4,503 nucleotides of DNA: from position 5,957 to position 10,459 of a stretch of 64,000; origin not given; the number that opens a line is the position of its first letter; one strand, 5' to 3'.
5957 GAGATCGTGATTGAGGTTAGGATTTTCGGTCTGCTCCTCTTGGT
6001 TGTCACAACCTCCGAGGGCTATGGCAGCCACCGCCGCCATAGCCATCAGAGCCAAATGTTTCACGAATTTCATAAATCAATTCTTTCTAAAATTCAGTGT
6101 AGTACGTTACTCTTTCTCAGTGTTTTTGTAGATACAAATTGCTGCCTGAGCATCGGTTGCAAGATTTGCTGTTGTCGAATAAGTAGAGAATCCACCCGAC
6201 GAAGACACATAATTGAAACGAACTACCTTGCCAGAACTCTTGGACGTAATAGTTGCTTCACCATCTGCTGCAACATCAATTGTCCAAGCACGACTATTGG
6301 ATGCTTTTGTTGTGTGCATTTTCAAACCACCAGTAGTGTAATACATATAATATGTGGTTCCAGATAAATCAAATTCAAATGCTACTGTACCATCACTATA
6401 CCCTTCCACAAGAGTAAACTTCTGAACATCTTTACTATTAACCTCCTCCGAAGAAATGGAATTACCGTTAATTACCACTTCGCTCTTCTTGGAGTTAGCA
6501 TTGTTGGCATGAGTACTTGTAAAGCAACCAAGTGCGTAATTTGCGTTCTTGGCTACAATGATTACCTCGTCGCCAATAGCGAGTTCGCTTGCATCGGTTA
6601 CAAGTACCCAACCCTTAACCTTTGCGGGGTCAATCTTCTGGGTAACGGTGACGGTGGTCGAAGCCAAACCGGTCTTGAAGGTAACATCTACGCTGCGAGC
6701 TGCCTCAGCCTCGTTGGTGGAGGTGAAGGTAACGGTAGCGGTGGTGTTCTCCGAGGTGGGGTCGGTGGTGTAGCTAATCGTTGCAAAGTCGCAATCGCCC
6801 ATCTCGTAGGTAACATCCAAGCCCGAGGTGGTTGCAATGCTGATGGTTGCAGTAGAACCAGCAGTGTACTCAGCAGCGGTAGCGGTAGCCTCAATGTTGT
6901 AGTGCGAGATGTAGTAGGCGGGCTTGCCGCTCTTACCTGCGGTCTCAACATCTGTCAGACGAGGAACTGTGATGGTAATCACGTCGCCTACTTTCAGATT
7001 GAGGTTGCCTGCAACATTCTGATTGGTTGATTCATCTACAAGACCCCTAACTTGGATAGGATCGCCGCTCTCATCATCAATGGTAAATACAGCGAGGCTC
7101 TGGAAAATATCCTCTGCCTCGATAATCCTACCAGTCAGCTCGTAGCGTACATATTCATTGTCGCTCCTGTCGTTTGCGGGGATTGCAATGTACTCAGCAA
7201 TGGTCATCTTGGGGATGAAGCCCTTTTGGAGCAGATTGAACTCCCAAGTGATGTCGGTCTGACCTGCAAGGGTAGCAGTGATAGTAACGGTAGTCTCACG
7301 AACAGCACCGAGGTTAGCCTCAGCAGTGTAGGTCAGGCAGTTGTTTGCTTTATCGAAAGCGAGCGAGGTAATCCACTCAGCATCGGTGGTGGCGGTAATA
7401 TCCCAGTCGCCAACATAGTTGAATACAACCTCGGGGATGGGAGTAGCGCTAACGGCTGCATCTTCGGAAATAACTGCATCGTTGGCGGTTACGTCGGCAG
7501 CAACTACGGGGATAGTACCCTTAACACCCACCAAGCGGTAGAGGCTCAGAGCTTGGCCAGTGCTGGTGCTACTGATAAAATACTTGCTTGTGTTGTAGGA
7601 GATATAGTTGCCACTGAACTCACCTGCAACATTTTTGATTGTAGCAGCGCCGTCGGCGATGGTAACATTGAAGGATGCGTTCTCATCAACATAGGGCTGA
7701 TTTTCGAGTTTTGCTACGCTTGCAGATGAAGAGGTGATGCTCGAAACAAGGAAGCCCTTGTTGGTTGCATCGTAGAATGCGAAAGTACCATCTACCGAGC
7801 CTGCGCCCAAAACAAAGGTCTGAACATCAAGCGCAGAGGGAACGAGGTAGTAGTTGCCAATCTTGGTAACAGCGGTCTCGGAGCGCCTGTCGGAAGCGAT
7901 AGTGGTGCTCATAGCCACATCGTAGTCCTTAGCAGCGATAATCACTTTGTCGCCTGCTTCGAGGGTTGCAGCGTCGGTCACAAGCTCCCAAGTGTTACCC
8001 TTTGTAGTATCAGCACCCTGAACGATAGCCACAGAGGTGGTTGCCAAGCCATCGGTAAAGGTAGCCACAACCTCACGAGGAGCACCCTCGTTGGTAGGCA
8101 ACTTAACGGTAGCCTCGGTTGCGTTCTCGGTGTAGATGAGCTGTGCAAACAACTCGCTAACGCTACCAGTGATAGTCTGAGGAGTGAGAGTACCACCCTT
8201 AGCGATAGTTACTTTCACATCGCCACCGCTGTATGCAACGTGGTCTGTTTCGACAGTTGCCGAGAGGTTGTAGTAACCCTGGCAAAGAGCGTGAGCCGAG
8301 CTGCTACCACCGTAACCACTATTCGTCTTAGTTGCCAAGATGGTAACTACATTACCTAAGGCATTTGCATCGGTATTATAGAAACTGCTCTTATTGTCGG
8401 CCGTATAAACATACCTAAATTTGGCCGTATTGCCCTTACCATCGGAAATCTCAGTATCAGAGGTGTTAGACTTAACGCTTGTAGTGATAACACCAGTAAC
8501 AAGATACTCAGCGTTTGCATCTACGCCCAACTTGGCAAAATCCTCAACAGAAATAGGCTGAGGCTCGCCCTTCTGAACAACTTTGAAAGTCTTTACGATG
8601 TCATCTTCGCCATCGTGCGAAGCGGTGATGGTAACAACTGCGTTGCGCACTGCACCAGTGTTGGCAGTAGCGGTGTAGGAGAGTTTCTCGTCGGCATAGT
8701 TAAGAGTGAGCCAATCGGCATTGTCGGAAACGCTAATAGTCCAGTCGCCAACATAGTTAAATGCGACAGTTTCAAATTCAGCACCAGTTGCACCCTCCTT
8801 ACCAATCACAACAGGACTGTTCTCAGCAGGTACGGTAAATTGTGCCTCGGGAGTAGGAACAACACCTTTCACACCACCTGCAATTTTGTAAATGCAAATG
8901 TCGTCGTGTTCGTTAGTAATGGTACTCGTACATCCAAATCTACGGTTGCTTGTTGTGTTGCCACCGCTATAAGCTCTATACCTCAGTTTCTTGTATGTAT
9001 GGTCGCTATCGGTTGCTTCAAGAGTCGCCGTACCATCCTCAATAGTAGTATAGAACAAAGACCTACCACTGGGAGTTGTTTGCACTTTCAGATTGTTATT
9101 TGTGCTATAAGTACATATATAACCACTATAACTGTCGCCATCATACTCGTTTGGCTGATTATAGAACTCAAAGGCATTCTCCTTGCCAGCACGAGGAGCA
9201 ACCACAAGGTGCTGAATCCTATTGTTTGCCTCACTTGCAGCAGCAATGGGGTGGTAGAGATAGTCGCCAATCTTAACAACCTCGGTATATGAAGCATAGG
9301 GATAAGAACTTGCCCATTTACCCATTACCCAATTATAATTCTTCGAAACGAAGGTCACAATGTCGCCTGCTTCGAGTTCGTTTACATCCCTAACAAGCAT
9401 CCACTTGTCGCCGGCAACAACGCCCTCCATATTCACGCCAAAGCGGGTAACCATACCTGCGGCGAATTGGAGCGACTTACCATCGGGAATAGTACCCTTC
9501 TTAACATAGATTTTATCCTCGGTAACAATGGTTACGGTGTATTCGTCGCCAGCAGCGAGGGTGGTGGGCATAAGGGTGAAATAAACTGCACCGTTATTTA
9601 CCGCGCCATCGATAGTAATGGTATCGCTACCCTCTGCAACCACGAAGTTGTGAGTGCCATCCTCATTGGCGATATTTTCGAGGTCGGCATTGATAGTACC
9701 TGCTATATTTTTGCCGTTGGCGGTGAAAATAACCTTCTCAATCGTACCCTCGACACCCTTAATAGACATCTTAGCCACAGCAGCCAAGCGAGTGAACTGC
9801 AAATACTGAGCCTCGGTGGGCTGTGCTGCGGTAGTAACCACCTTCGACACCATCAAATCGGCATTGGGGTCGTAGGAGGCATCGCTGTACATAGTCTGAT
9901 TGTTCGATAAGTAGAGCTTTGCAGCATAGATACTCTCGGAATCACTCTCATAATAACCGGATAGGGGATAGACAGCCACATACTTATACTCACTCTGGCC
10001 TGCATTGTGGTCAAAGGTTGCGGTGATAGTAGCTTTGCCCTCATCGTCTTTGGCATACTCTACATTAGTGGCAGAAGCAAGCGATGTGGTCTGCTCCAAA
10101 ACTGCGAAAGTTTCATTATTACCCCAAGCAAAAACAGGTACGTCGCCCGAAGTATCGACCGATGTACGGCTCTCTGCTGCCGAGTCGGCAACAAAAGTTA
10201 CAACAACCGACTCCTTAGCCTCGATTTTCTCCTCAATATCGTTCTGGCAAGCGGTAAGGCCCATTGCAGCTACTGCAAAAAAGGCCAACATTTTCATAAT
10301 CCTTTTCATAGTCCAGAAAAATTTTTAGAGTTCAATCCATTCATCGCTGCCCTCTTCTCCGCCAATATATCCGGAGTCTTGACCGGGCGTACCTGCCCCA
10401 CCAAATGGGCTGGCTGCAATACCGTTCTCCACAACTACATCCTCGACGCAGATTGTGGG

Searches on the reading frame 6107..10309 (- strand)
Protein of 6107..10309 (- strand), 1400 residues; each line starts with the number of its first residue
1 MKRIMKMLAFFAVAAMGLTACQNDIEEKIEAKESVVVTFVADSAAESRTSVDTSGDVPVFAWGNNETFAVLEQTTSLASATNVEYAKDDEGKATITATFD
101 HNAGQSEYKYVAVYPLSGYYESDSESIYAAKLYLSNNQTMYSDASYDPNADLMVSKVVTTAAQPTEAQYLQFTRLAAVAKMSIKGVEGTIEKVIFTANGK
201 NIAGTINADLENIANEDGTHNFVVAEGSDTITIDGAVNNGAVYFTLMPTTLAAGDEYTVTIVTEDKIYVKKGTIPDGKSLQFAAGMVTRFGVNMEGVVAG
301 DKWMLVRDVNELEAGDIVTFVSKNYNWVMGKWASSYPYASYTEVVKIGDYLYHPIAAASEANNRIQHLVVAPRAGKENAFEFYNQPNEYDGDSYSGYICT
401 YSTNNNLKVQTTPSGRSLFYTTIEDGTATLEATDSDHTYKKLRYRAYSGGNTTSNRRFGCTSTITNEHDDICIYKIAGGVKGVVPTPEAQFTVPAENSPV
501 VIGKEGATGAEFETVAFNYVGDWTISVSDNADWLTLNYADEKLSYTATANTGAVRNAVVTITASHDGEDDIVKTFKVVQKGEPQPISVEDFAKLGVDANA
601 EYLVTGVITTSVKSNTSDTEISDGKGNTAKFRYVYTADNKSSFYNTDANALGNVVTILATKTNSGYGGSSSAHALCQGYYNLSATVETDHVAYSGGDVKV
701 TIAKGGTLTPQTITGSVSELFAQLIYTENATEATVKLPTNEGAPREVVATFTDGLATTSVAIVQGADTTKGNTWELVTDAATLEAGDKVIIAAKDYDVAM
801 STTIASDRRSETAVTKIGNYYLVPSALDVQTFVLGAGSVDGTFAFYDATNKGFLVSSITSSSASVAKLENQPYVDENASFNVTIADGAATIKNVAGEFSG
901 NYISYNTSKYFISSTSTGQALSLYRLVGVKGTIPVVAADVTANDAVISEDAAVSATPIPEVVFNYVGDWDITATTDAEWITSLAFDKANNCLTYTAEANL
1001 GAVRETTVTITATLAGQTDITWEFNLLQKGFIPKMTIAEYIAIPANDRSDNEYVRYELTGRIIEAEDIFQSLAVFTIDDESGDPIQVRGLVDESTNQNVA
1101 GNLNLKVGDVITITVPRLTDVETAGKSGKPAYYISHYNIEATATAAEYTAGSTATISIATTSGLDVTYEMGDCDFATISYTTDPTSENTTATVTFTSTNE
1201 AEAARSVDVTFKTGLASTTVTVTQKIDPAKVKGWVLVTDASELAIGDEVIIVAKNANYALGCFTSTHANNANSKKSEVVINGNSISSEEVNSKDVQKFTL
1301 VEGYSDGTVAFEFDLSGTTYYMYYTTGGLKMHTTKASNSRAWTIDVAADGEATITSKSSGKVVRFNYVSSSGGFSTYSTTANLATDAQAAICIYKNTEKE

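Call 4: search_protein_families(library=pfam, proteins=[window:6107-10309:-], max_evalue=0.1)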
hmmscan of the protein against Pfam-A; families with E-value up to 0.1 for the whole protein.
window:6107-10309:- (1400 aa): 3 families
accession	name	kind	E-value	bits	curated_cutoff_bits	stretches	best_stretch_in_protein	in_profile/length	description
PF13004.13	BACON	-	2.1e-11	44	25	2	524-580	2-61/61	Putative binding domain, N-terminal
PF05354.17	Phage_attach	-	0.0017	19.4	26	0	728-801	16-85/99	Phage Head-Tail Attachment protein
PF14200.12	RicinB_lectin_2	-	0.0082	17.2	25.6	0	1331-1366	41-76/89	Ricin-type beta-trefoil lectin domain-like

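Call 5: search_protein_families(library=ncbifam, proteins=[window:6107-10309:-], max_evalue=0.1)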
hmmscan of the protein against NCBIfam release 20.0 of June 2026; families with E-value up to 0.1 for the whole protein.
window:6107-10309:- (1400 aa): 1 family
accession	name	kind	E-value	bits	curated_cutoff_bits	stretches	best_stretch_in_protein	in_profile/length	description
NF050142.1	PG1828_fam_lipo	equivalog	0.017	15.9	50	1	1-46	1-46/59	PG1828 family lipoprotein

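Call 44: find_homologous_proteins(query=window:6107-10309:-, region=1-330, max_evalue=0.00001)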
Query window:6107-10309:-, residues 1-330 (330 aa): 616 proteins with E <= 0.00001 among 8000 candidates; the best 120 are listed.
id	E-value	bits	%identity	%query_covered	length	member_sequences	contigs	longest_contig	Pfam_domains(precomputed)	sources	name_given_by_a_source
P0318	1.3e-203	693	100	98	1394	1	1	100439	PF13004.14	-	-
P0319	1.3e-200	683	99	98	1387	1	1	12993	PF13004.14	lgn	-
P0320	2.0e-194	663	95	98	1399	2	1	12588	PF13004.14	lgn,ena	-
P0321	2.2e-194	663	97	98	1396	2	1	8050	PF13004.14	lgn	-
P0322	4.1e-194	662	97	98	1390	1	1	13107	PF13004.14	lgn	-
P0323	3.4e-193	659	96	98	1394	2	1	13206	PF13004.14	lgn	-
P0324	6.4e-179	612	90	98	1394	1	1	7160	PF13004.14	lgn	-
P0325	2.2e-167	574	83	100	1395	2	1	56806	PF13004.14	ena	-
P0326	6.0e-158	543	81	100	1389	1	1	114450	PF13004.14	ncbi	-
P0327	4.4e-110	386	60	100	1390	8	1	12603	PF13004.14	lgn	-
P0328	2.8e-109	383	63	99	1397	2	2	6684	PF13004.14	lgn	-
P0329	3.8e-109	383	62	99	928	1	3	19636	PF13004.14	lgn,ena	-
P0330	9.4e-109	381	62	99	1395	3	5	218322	PF13004.14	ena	-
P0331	2.8e-108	380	62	99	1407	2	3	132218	PF13004.14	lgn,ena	-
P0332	4.5e-108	379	62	99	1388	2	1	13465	PF13004.14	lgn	-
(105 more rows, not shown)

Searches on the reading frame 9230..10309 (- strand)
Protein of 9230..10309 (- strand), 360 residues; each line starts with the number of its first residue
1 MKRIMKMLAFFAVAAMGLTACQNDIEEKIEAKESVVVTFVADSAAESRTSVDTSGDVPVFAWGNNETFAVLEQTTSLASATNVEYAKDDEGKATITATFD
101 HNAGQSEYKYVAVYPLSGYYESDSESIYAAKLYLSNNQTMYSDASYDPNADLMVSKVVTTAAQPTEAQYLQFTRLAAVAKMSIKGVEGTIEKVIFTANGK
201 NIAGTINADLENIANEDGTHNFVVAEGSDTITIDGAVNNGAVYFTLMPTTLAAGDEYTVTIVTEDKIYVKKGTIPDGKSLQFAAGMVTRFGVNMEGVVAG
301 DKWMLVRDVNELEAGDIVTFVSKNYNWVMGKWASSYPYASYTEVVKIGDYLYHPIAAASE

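Call 23: search_solved_structures(query=window:9230-10309:-, max_evalue=1)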
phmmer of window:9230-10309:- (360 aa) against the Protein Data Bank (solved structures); distinct sequences matched with E-value up to 1: 1.
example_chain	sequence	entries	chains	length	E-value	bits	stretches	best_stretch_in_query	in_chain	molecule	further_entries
6cn1_A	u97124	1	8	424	0.53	12.6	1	208-271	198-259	UDP-N-acetylglucosamine 1-carboxyvinyltransferase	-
